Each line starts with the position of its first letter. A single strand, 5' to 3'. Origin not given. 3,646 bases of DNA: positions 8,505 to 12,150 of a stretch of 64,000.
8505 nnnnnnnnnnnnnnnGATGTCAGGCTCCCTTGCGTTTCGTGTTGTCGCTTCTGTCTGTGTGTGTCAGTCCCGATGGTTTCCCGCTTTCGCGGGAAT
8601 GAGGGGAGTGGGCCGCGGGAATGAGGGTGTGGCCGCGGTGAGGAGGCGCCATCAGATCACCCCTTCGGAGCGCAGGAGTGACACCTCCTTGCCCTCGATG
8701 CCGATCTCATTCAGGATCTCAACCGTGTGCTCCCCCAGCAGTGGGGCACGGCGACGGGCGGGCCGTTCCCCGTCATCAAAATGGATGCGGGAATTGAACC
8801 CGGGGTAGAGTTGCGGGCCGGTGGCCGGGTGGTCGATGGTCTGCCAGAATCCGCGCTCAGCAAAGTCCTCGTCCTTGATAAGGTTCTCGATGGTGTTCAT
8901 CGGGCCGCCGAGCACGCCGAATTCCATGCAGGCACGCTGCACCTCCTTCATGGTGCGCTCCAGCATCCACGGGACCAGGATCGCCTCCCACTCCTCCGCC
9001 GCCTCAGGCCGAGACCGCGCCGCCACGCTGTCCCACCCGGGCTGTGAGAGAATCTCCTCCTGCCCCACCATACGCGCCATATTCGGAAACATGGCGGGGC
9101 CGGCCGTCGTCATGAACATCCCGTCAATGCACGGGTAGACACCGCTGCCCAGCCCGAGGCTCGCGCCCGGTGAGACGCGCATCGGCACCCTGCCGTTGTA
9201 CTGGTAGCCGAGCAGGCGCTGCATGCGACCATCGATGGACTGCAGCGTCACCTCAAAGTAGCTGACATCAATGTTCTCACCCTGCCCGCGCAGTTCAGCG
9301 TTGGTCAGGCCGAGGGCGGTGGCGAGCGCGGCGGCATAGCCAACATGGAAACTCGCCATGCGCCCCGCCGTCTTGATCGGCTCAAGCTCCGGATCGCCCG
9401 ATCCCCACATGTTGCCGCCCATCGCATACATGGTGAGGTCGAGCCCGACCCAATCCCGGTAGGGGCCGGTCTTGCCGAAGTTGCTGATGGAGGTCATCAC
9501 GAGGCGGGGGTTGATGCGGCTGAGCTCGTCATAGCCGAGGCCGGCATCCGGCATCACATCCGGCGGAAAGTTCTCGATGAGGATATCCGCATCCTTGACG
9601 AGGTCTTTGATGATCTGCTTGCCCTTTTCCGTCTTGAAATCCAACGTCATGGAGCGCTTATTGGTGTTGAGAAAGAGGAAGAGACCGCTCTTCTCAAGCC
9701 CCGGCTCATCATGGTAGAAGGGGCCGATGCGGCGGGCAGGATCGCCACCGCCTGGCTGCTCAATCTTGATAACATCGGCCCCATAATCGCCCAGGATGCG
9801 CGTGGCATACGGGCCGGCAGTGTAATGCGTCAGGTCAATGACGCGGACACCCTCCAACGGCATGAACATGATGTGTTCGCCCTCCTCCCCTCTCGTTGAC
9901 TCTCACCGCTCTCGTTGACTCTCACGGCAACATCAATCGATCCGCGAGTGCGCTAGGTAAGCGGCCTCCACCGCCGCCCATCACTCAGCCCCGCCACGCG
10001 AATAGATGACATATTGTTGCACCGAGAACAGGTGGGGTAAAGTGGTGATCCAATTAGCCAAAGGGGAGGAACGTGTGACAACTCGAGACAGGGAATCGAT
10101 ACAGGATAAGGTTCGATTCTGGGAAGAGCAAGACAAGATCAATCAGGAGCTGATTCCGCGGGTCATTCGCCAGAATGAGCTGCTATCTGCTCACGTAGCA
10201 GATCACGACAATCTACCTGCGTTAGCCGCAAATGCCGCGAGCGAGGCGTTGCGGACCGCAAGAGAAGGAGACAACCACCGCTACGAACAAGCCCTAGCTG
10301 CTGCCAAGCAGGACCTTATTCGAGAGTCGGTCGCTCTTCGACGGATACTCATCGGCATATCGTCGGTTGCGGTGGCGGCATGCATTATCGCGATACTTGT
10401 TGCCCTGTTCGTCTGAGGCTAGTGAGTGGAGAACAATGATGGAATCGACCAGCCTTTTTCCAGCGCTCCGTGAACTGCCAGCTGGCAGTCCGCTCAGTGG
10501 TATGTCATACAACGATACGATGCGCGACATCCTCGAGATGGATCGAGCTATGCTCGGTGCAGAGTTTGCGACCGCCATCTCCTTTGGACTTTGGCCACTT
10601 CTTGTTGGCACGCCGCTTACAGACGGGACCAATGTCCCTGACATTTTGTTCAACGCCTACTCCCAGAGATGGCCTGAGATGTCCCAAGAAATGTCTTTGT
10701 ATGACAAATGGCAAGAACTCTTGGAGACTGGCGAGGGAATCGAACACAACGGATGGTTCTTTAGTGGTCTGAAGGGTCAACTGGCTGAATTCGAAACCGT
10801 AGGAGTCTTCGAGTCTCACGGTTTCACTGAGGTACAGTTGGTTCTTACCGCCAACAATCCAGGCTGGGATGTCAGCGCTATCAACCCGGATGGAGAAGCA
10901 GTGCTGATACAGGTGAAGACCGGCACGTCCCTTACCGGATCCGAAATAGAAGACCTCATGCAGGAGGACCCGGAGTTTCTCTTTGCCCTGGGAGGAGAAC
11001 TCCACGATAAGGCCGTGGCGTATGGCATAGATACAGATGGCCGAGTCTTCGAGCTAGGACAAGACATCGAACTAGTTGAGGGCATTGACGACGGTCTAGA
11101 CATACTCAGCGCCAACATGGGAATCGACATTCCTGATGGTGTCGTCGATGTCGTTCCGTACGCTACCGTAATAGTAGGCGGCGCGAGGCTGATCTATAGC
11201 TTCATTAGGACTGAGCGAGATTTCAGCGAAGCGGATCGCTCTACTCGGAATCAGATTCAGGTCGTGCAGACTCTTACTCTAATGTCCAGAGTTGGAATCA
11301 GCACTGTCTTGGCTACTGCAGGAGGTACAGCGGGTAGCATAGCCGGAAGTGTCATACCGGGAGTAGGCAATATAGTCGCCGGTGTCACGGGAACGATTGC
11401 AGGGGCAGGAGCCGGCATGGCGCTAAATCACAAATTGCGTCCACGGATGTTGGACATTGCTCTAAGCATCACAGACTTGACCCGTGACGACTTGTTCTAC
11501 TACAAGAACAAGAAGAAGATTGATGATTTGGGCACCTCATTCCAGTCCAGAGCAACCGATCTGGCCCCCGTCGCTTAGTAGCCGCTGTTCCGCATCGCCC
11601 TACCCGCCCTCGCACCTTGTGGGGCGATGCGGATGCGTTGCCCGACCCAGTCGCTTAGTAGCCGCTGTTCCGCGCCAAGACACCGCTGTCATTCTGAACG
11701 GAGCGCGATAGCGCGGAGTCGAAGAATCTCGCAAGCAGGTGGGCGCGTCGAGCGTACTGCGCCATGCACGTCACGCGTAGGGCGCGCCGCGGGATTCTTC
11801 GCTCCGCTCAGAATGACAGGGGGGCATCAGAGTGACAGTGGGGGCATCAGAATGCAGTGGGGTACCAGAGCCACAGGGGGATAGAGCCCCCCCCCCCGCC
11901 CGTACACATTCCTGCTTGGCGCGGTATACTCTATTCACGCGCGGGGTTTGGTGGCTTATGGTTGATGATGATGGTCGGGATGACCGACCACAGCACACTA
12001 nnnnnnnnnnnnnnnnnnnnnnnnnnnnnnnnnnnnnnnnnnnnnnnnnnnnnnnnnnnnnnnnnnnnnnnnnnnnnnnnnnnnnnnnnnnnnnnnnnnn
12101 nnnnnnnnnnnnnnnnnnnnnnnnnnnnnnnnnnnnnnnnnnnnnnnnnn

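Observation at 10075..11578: Low-GC two-gene islet: small coiled-coil membrane protein plus Mrr-cat-like nuclease fused to a glycine-zipper membrane segment (candidate novel defence/abortive-infection module)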

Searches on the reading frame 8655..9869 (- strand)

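Call 63: search_protein_families(library=pfam, proteins=[window:8655-9869:-], max_evalue=0.0001)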
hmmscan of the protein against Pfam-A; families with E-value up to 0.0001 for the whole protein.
window:8655-9869:- (405 aa): 1 family
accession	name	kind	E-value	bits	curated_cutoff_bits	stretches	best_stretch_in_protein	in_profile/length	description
PF02515.22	CoA_transf_3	-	5.3e-96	322.4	23.3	1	5-382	1-366/366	CoA-transferase family III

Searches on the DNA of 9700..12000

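Call 79: search_rna_families(source=window, start=9700, end=12000, threshold=evalue, max_evalue=1)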
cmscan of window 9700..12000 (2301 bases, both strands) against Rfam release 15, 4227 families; matches with E-value up to 1: 0.
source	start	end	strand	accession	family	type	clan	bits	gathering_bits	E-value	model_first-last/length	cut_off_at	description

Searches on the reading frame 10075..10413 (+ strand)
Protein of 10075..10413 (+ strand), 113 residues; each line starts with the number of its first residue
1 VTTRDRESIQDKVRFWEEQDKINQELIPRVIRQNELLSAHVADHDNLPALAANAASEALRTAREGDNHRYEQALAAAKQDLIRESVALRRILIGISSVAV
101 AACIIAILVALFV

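Call 5: search_protein_families(library=pfam, proteins=[window:10075-10413:+], max_evalue=10)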
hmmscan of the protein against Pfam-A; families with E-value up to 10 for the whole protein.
window:10075-10413:+ (113 aa): 0 families

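Call 6: search_protein_families(library=padloc, proteins=[window:10075-10413:+], max_evalue=10)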
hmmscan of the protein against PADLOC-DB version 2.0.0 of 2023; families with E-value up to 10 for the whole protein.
window:10075-10413:+ (113 aa): 0 families

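Call 7: search_protein_families(library=ncbifam, proteins=[window:10075-10413:+], max_evalue=10)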
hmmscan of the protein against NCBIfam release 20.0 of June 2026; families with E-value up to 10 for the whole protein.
window:10075-10413:+ (113 aa): 0 families

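Call 30: search_protein_families(library=phrogs, proteins=[window:10075-10413:+], max_evalue=1)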
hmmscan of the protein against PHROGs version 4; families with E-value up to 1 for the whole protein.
window:10075-10413:+ (113 aa): 4 families
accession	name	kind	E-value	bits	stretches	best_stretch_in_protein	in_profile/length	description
phrog_5709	-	unknown function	0.052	13.1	1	6-80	397-473/676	-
phrog_8395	-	unknown function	0.13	13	1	21-36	19-35/47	-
phrog_27399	-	unknown function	0.15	13.3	1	32-75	8-51/93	-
phrog_4320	-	unknown function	0.18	13.1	1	77-105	25-53/64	-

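Call 31: find_homologous_proteins(query=window:10075-10413:+, max_evalue=0.001)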
Query window:10075-10413:+ (113 aa): 358 proteins with E <= 0.001 among 403 candidates; the best 120 are listed.
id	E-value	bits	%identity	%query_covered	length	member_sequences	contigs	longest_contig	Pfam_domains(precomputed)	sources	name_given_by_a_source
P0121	1.6e-62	226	99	100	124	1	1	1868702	-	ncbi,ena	-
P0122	1.3e-37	146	70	83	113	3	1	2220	-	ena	-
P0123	4.0e-37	144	63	99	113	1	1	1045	-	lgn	-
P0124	8.9e-36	140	62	99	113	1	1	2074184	-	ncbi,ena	-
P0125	1.1e-34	136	67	85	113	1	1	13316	-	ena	-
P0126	4.7e-34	134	59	99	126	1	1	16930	-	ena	-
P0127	1.4e-33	133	61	96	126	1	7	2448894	-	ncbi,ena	-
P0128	6.2e-33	131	60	96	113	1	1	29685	-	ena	-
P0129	1.5e-30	123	64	77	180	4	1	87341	-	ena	-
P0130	4.4e-30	122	64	77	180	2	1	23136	-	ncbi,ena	-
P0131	1.9e-29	120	64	77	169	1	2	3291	-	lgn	-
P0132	3.3e-29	119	45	93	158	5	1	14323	-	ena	-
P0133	5.9e-29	118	63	77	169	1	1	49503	-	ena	-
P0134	6.6e-29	118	67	72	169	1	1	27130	-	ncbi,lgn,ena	-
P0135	1.1e-28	117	63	77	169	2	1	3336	-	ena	-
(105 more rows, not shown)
